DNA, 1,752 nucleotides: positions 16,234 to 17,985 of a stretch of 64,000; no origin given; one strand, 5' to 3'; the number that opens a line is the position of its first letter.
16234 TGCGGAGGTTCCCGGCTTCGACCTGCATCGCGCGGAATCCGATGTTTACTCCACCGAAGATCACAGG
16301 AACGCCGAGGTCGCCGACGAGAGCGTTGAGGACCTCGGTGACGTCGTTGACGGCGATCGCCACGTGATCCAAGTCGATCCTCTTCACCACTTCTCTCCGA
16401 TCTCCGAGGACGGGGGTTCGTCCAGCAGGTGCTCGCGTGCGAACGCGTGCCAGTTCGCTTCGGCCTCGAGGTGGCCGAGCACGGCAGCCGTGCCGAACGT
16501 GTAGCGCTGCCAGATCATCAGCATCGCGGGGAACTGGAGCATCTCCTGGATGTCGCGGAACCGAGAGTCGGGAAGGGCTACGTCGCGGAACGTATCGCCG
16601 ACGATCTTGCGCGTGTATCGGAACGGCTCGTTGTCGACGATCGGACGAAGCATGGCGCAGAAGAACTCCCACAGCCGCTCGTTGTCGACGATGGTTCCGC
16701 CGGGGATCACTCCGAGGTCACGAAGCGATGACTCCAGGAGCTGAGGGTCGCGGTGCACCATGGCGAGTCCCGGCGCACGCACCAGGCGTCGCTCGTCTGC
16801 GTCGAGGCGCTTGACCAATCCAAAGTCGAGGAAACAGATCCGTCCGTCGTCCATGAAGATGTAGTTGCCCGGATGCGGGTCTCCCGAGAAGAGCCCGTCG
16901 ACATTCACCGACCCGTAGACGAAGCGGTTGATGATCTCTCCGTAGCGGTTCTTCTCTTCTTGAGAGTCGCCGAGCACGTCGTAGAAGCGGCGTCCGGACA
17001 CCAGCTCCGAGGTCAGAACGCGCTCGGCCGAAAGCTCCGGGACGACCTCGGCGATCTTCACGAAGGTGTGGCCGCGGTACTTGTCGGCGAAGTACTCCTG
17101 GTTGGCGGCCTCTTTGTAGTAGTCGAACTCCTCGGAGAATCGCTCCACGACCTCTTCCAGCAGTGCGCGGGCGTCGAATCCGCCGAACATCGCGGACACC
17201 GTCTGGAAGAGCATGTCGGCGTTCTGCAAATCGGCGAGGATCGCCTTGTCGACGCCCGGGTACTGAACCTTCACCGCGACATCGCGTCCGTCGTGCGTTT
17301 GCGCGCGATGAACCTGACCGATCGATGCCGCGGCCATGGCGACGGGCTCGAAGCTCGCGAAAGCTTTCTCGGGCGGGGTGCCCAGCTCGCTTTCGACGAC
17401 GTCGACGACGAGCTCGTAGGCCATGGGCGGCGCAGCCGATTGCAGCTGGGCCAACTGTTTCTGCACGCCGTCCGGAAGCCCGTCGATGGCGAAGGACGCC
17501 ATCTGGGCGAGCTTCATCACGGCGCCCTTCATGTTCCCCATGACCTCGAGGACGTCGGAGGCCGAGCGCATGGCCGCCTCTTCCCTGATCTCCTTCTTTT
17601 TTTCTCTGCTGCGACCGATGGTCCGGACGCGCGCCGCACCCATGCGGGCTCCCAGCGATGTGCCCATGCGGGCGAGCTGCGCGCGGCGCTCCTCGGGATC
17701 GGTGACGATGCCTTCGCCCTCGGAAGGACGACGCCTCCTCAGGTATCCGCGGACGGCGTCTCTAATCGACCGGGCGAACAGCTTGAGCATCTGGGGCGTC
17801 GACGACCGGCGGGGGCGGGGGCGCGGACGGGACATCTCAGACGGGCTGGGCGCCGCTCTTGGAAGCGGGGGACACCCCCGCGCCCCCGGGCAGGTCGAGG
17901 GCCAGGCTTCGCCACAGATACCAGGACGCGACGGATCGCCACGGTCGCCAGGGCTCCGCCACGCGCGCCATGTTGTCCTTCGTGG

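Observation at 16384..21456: Operon coupling base-excision-repair glycosylases with an ABC1 kinase, VOC enzymes and a P450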

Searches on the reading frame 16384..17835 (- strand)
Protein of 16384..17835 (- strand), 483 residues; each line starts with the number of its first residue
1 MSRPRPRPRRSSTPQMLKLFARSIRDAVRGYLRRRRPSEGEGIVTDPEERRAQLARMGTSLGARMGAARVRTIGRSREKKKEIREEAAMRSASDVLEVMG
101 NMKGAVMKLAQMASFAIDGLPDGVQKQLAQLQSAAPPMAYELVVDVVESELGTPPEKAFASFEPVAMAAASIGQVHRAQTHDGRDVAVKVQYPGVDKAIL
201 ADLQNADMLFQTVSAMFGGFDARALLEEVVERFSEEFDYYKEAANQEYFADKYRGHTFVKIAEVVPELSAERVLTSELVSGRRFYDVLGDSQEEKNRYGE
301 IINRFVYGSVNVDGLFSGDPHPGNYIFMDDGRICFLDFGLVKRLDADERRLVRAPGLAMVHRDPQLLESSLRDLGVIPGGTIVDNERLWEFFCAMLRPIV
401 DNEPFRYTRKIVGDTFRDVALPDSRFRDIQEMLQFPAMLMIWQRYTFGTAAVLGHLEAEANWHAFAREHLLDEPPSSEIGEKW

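Call 3: search_protein_families(library=pfam, proteins=[window:16384-17835:-])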
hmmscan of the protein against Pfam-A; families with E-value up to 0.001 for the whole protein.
window:16384-17835:- (483 aa): 1 family
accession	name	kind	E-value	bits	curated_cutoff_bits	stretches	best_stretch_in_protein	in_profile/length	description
PF03109.22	ABC1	-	2.2e-60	204.3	22.9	1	130-365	1-238/244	ABC1 atypical kinase-like domain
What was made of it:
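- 16384..17835 (-): Soluble ABC1/UbiB-family atypical kinase-like ATPase, 483 aa, starting 1 nt after the AlkA stop. PF03109 at 204 bits (call 3).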

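Call 4: search_protein_families(library=ncbifam, proteins=[window:16384-17835:-])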
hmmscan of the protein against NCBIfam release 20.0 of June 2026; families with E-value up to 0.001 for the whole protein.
window:16384-17835:- (483 aa): 3 families
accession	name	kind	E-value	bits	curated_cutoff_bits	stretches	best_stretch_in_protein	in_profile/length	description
NF050082.1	ATPase_MABP1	exception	1.7e-59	201.7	800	1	49-469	9-429/435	macrolide-binding ATPase MABP-1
TIGR01982.1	UbiB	equivalog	1.8e-53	181.7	487.55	1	75-381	33-343/436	2-polyprenylphenol 6-hydroxylase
NF003404.0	PRK04750.1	equivalog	7.6e-36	123.8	667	1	96-384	59-354/529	ubiquinone biosynthesis regulatory protein kinase UbiB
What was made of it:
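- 16384..17835 (-): It is below the MABP-1 (202 against 800) and UbiB (182 against 488) model cut-offs (call 4).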

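Call 22: find_homologous_proteins(query=window:16387-17835:-)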
Query window:16387-17835:- (483 aa): 7998 proteins with E <= 0.001 among 8000 candidates; the best 120 are listed.
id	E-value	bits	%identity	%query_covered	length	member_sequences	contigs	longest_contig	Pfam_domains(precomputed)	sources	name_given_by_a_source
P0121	8.9e-297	1002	96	97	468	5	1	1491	PF03109.23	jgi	jgi:predicted unusual protein kinase regulating ubiquinone biosynthesis (AarF/ABC1/UbiB family)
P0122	6.8e-250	848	78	100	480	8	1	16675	PF03109.23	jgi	jgi:predicted unusual protein kinase regulating ubiquinone biosynthesis (AarF/ABC1/UbiB family)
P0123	3.2e-245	832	78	99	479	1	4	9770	PF03109.23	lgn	-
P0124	5.0e-241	819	76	100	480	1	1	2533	PF03109.23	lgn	-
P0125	7.2e-239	811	76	100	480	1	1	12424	PF03109.23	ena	-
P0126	3.9e-234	796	74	99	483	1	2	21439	PF03109.23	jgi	jgi:predicted unusual protein kinase regulating ubiquinone biosynthesis (AarF/ABC1/UbiB family)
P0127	5.5e-234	795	75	99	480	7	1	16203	PF03109.23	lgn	-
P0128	1.8e-232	790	75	99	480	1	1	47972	PF03109.23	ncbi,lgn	-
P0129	2.1e-232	790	75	100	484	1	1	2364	PF03109.23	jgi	jgi:predicted unusual protein kinase regulating ubiquinone biosynthesis (AarF/ABC1/UbiB family)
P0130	2.8e-231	786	74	99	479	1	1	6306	PF03109.23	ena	-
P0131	1.1e-228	778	75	97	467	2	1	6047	PF03109.23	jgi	jgi:predicted unusual protein kinase regulating ubiquinone biosynthesis (AarF/ABC1/UbiB family)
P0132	1.1e-228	778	73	100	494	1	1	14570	PF03109.23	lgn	-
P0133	4.4e-228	776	73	100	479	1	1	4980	PF03109.23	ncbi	-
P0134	3.9e-227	773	73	99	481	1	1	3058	PF03109.23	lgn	-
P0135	4.6e-227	772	73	99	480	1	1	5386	PF03109.23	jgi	jgi:predicted unusual protein kinase regulating ubiquinone biosynthesis (AarF/ABC1/UbiB family)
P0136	2.6e-224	763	71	98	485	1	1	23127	PF03109.23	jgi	jgi:predicted unusual protein kinase regulating ubiquinone biosynthesis (AarF/ABC1/UbiB family)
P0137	1.9e-222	757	70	99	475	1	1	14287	PF03109.23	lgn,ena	-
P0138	4.3e-221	753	71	98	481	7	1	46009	PF03109.23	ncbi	-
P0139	1.5e-220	751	72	97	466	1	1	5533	PF03109.23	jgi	jgi:predicted unusual protein kinase regulating ubiquinone biosynthesis (AarF/ABC1/UbiB family)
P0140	6.1e-220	749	78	88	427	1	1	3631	PF03109.23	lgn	-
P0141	9.4e-220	748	71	100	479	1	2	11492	PF03109.23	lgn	-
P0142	1.3e-219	748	79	88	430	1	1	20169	PF03109.23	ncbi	-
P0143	2.5e-219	747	72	97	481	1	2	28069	PF03109.23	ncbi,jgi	jgi:predicted unusual protein kinase regulating ubiquinone biosynthesis (AarF/ABC1/UbiB family)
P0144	4.1e-219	746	69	98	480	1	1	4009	PF03109.23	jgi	jgi:predicted unusual protein kinase regulating ubiquinone biosynthesis (AarF/ABC1/UbiB family)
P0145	5.8e-219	746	69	99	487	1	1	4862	PF03109.23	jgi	jgi:predicted unusual protein kinase regulating ubiquinone biosynthesis (AarF/ABC1/UbiB family)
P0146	8.8e-219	745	71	98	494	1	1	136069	PF03109.23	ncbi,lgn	-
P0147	3.0e-218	743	71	97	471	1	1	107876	PF03109.23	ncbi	-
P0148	4.5e-218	743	72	97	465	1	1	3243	PF03109.23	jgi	jgi:predicted unusual protein kinase regulating ubiquinone biosynthesis (AarF/ABC1/UbiB family)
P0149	2.5e-217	740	70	99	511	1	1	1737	PF03109.23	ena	-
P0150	7.1e-217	739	71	98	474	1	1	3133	PF03109.23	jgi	jgi:predicted unusual protein kinase regulating ubiquinone biosynthesis (AarF/ABC1/UbiB family)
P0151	1.3e-216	738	72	96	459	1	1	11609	PF03109.23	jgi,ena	-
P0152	2.6e-216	737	72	97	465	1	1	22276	PF03109.23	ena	-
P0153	3.2e-216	737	70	99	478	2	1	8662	PF03109.23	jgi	jgi:predicted unusual protein kinase regulating ubiquinone biosynthesis (AarF/ABC1/UbiB family)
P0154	6.9e-216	736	72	96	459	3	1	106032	PF03109.23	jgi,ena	-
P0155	7.9e-216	735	70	97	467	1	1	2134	PF03109.23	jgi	jgi:predicted unusual protein kinase regulating ubiquinone biosynthesis (AarF/ABC1/UbiB family)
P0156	1.1e-215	735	69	99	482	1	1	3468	PF03109.23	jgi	jgi:predicted unusual protein kinase regulating ubiquinone biosynthesis (AarF/ABC1/UbiB family)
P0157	1.1e-215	735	70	98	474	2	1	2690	PF03109.23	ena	-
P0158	3.2e-215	733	71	97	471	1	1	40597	PF03109.23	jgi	jgi:predicted unusual protein kinase regulating ubiquinone biosynthesis (AarF/ABC1/UbiB family)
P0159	1.1e-214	732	69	99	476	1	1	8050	PF03109.23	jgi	-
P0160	7.6e-214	729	72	97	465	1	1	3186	PF03109.23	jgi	jgi:predicted unusual protein kinase regulating ubiquinone biosynthesis (AarF/ABC1/UbiB family)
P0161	1.6e-213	728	70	97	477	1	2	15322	PF03109.23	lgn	-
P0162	8.8e-213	725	71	96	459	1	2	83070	PF03109.23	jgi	jgi:predicted unusual protein kinase regulating ubiquinone biosynthesis (AarF/ABC1/UbiB family)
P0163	1.0e-212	725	76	88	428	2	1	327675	PF03109.23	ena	-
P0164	3.0e-212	724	70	97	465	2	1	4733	PF03109.23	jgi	jgi:predicted unusual protein kinase regulating ubiquinone biosynthesis (AarF/ABC1/UbiB family)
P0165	1.8e-211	721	69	98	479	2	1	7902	PF03109.23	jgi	jgi:predicted unusual protein kinase regulating ubiquinone biosynthesis (AarF/ABC1/UbiB family)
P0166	5.9e-211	719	70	97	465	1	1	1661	PF03109.23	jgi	jgi:predicted unusual protein kinase regulating ubiquinone biosynthesis (AarF/ABC1/UbiB family)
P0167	1.2e-208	712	69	98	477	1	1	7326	PF03109.23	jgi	jgi:predicted unusual protein kinase regulating ubiquinone biosynthesis (AarF/ABC1/UbiB family)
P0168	1.1e-202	692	64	99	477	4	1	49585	PF03109.23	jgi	jgi:predicted unusual protein kinase regulating ubiquinone biosynthesis (AarF/ABC1/UbiB family)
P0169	3.4e-201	687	65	99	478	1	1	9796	PF03109.23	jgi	jgi:predicted unusual protein kinase regulating ubiquinone biosynthesis (AarF/ABC1/UbiB family)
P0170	1.7e-197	675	71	88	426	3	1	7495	PF03109.23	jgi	jgi:predicted unusual protein kinase regulating ubiquinone biosynthesis (AarF/ABC1/UbiB family)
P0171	1.6e-190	652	64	95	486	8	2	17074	PF03109.23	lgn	-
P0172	6.1e-190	650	61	100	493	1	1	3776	PF03109.23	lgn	-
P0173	1.8e-184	632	62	97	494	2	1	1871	PF03109.23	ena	-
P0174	1.4e-182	626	63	95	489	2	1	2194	PF03109.23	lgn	-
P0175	8.3e-182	623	73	78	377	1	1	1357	PF03109.23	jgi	jgi:predicted unusual protein kinase regulating ubiquinone biosynthesis (AarF/ABC1/UbiB family)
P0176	1.3e-178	613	61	98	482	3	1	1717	PF03109.23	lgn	-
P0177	8.7e-161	554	72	72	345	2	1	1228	PF03109.23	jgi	jgi:predicted unusual protein kinase regulating ubiquinone biosynthesis (AarF/ABC1/UbiB family)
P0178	2.3e-158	546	76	66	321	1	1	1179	PF03109.23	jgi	jgi:predicted unusual protein kinase regulating ubiquinone biosynthesis (AarF/ABC1/UbiB family)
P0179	9.5e-153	527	78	62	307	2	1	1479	PF03109.23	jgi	jgi:predicted unusual protein kinase regulating ubiquinone biosynthesis (AarF/ABC1/UbiB family)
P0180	4.2e-137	476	50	98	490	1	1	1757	PF03109.23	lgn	-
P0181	3.2e-134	466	52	95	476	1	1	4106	PF03109.23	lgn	-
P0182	5.4e-132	459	51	95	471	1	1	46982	PF03109.23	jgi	jgi:predicted unusual protein kinase regulating ubiquinone biosynthesis (AarF/ABC1/UbiB family)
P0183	6.9e-131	455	50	95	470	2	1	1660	PF03109.23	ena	-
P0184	1.5e-130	454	50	96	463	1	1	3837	PF03109.23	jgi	jgi:predicted unusual protein kinase regulating ubiquinone biosynthesis (AarF/ABC1/UbiB family)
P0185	1.5e-130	454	50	95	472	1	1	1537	PF03109.23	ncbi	ncbi:MAG: AarF/ABC1/UbiB kinase family protein [Actinomycetota bacterium]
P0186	6.6e-130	452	48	95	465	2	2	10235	PF03109.23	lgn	-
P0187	3.3e-129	450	49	98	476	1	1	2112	PF03109.23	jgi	jgi:predicted unusual protein kinase regulating ubiquinone biosynthesis (AarF/ABC1/UbiB family)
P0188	6.6e-129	449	50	95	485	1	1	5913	PF03109.23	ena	-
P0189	4.4e-128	446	48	95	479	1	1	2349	PF03109.23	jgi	jgi:predicted unusual protein kinase regulating ubiquinone biosynthesis (AarF/ABC1/UbiB family)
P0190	2.4e-127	444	50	94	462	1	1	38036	PF03109.23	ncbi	-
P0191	1.0e-126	442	50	92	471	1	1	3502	PF03109.23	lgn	-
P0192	2.7e-126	440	75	58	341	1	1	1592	PF03109.23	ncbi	-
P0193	8.0e-126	439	48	95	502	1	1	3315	PF03109.23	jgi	jgi:predicted unusual protein kinase regulating ubiquinone biosynthesis (AarF/ABC1/UbiB family)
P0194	3.7e-124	433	48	95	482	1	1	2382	PF03109.23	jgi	jgi:predicted unusual protein kinase regulating ubiquinone biosynthesis (AarF/ABC1/UbiB family)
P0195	8.3e-124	432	68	59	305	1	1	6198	PF03109.23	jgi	jgi:predicted unusual protein kinase regulating ubiquinone biosynthesis (AarF/ABC1/UbiB family)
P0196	1.5e-123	431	49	92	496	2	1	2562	PF03109.23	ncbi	-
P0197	1.8e-123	431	49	95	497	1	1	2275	PF03109.23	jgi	jgi:predicted unusual protein kinase regulating ubiquinone biosynthesis (AarF/ABC1/UbiB family)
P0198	2.5e-123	431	49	95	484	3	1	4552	PF03109.23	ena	-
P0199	3.0e-123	430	47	96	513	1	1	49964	PF03109.23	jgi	jgi:hypothetical protein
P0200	3.2e-123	430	47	95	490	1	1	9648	PF03109.23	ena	-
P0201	6.4e-123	429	50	91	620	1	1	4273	PF03109.23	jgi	jgi:predicted unusual protein kinase regulating ubiquinone biosynthesis (AarF/ABC1/UbiB family)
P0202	1.4e-122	428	49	96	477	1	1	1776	PF03109.23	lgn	-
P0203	2.6e-122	427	68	57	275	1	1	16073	PF03109.23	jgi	jgi:predicted unusual protein kinase regulating ubiquinone biosynthesis (AarF/ABC1/UbiB family)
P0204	3.6e-122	427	49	92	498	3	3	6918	PF03109.23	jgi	jgi:predicted unusual protein kinase regulating ubiquinone biosynthesis (AarF/ABC1/UbiB family)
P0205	1.7e-110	388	45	93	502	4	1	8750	PF03109.23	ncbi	-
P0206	2.0e-109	385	44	93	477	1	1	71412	PF03109.23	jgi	jgi:predicted unusual protein kinase regulating ubiquinone biosynthesis (AarF/ABC1/UbiB family)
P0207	2.2e-109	385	43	98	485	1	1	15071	PF03109.23,PF01636.30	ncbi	-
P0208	5.5e-109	383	45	90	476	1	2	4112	PF03109.23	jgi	jgi:predicted unusual protein kinase regulating ubiquinone biosynthesis (AarF/ABC1/UbiB family)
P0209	6.0e-109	383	45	89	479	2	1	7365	PF03109.23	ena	-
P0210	3.1e-108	381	45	89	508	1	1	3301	PF03109.23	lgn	-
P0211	3.5e-108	381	45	89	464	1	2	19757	PF03109.23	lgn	-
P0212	6.8e-108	380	44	90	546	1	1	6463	PF03109.23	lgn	-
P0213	1.5e-107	379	44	93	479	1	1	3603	PF03109.23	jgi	jgi:predicted unusual protein kinase regulating ubiquinone biosynthesis (AarF/ABC1/UbiB family)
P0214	3.6e-107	377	45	90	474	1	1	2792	PF03109.23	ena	-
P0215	4.1e-107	377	43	93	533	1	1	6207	PF03109.23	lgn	-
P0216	1.2e-106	375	44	92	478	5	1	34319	PF03109.23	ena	-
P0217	1.5e-106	375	48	79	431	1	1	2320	PF03109.23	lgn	-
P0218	1.8e-106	375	46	88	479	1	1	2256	PF03109.23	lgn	-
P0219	2.7e-106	374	44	90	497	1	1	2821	PF03109.23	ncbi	ncbi:MAG: ABC1 kinase family protein [Acidimicrobiales bacterium]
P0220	5.3e-106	373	44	89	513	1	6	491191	PF03109.23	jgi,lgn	jgi:predicted unusual protein kinase regulating ubiquinone biosynthesis (AarF/ABC1/UbiB family)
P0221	5.5e-106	373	44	90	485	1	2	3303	PF03109.23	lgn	-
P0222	6.9e-106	373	45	90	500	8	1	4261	PF03109.23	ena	-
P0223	1.3e-105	372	43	93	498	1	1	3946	PF03109.23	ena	-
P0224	1.5e-105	372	45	93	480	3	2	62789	PF03109.23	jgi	-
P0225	2.6e-105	371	43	93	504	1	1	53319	PF03109.23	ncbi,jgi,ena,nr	ncbi:MAG: AarF/ABC1/UbiB kinase family protein [Acidimicrobiia bacterium]|nr:AarF/ABC1/UbiB kinase f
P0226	2.9e-105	371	43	94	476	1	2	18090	PF03109.23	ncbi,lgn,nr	ncbi:MAG: AarF/ABC1/UbiB kinase family protein [Actinobacteria bacterium]|nr:AarF/ABC1/UbiB kinase f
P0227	3.3e-105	371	45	90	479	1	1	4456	PF03109.23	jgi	jgi:predicted unusual protein kinase regulating ubiquinone biosynthesis (AarF/ABC1/UbiB family)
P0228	3.8e-105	371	42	96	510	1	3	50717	PF03109.23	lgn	-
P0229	4.4e-105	370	45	95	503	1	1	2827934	PF03109.23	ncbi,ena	-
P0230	5.2e-105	370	43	93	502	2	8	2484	PF03109.23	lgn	-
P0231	5.5e-105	370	42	93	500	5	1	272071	PF03109.23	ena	-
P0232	7.4e-105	370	44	89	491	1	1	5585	PF03109.23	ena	-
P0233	1.0e-104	369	45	90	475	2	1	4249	PF03109.23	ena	-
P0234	1.4e-104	369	43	90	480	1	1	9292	PF03109.23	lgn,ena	-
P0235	1.6e-104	369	44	89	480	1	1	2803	PF03109.23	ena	-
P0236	1.6e-104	369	43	89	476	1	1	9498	PF03109.23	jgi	jgi:predicted unusual protein kinase regulating ubiquinone biosynthesis (AarF/ABC1/UbiB family)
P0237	1.7e-104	368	43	90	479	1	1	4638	PF03109.23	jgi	jgi:predicted unusual protein kinase regulating ubiquinone biosynthesis (AarF/ABC1/UbiB family)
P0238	1.8e-104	368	43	93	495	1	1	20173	PF03109.23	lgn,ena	-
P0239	1.9e-104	368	43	90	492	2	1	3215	PF03109.23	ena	-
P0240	4.4e-104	367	45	88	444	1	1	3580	PF03109.23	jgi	jgi:predicted unusual protein kinase regulating ubiquinone biosynthesis (AarF/ABC1/UbiB family)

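Call 24: find_encoding_contigs(protein=P0182, flank=7000, max_places=1)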
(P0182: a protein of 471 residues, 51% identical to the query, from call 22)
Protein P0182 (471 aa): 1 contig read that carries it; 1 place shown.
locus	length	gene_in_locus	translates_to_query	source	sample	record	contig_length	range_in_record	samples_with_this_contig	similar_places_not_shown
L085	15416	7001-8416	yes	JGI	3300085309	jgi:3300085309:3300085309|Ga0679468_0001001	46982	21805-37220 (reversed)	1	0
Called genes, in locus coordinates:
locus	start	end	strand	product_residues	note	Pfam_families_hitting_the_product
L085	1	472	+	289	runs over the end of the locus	PF10340:Say1_Mug180, PF20434:BD-FAE, PF07859:Abhydrolase_3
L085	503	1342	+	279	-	PF00296:Bac_luciferase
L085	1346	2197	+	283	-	PF00378:ECH_1, PF16113:ECH_2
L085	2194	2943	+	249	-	PF01738:DLH, PF08840:BAAT_C (faint), PF00326:Peptidase_S9 (weak)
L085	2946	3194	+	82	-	PF19812:DUF6295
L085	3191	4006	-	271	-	PF02585:PIG-L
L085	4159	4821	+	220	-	PF01638:HxlR, PF02036:SCP2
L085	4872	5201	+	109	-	PF04237:YjbR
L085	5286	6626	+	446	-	PF02771:Acyl-CoA_dh_N, PF02770:Acyl-CoA_dh_M, PF00441:Acyl-CoA_dh_1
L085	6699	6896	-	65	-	-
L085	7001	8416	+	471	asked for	PF03109:ABC1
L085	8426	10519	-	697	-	-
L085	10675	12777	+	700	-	PF02653:BPD_transp_2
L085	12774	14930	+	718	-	PF07690:MFS_1, PF00005:ABC_tran, PF13304:AAA_21 (faint)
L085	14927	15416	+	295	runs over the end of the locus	PF13476:AAA_23 (weak), PF00005:ABC_tran, PF13304:AAA_21 (faint), PF12399:BCA_ABC_TP_C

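Call 25: find_encoding_contigs(protein=P0206, flank=7000, max_places=1)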
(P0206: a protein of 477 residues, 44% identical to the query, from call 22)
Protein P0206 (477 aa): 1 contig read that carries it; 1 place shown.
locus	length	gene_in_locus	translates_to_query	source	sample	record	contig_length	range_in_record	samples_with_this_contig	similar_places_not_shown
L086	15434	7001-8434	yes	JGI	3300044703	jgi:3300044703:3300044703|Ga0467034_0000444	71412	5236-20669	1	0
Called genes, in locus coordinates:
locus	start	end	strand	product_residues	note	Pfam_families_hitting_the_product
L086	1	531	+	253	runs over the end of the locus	PF00089:Trypsin (weak), PF13365:Trypsin_2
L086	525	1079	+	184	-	PF13248:Zn_ribbon_3 (weak)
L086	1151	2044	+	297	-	PF00106:adh_short, PF08659:KR, PF13561:adh_short_C2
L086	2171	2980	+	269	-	PF01636:APH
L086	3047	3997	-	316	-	PF00291:PALP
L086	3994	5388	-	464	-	PF01565:FAD_binding_4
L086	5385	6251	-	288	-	-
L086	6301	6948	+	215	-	PF00881:Nitroreductase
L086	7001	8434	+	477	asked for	PF03109:ABC1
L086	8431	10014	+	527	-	PF03109:ABC1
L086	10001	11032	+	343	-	PF21686:LigD_Prim-Pol, PF01896:DNA_primase_S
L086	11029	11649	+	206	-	PF17784:Sulfotransfer_4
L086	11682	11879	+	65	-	-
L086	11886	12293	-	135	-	PF00583:Acetyltransf_1, PF13673:Acetyltransf_10, PF13508:Acetyltransf_7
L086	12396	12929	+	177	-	PF08002:DUF1697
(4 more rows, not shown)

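Call 33: search_solved_structures(query=window:16387-17835:-, max_evalue=0.001, show_alignments=1)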
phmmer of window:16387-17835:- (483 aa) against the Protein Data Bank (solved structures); distinct sequences matched with E-value up to 0.001: 6.
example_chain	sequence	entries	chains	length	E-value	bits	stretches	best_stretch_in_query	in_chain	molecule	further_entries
5yjz_A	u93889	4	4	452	1.5e-53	185.6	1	50-468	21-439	Probable conserved ATP-binding protein ABC transporter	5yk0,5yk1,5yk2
7cy2_A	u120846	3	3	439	1.1e-45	159.7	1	50-461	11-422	ABC1 family protein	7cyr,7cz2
9tvn_A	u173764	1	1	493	4.4e-31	111.5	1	57-349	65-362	Atypical kinase COQ8A, mitochondrial - reconstructed tetrapod ancestor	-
4ped_A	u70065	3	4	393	5.5e-29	104.6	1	92-370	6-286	Chaperone activity of bc1 complex-like, mitochondrial | Atypical kinase COQ8A, mitochondrial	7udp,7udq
5i35_A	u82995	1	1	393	5.6e-29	104.6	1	92-370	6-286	Atypical kinase ADCK3, mitochondrial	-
9tvk_A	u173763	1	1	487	2.1e-28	102.6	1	61-343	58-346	Atypical kinase COQ8B, mitochondrial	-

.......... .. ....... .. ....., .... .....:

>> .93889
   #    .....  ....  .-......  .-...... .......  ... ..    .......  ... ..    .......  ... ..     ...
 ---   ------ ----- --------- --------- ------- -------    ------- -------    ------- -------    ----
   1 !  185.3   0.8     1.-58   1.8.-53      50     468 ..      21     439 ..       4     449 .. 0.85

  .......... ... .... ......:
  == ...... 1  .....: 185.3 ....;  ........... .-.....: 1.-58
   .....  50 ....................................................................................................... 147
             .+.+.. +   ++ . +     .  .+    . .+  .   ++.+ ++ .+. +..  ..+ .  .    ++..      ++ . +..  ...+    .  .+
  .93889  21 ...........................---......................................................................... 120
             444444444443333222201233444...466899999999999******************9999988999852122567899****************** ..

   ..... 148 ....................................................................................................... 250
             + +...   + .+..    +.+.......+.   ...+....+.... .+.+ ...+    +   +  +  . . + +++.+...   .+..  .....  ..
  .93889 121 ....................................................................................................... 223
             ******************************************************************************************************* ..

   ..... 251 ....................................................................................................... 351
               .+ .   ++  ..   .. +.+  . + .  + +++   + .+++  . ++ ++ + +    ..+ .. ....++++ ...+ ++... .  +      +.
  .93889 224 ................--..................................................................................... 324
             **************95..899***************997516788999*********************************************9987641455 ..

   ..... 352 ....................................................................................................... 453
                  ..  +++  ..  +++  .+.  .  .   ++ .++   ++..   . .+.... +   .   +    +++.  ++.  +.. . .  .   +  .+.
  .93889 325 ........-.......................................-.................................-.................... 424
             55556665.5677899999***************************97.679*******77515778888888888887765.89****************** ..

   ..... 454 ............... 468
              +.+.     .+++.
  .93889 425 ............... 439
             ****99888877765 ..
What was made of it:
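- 16384..17835 (-): The best solved relatives are the mycobacterial MABP-1-type proteins 5yjz (1.5e-53) and 7cy2 (1e-45) (call 33).
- Closest known: MABP-1. Same: It is the nearest solved relative of the window's ABC1 protein, aligned over residues 50-468 (5yjz 1.5e-53, 7cy2 1e-45, call 33).
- It is the nearest solved relative (call 33).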
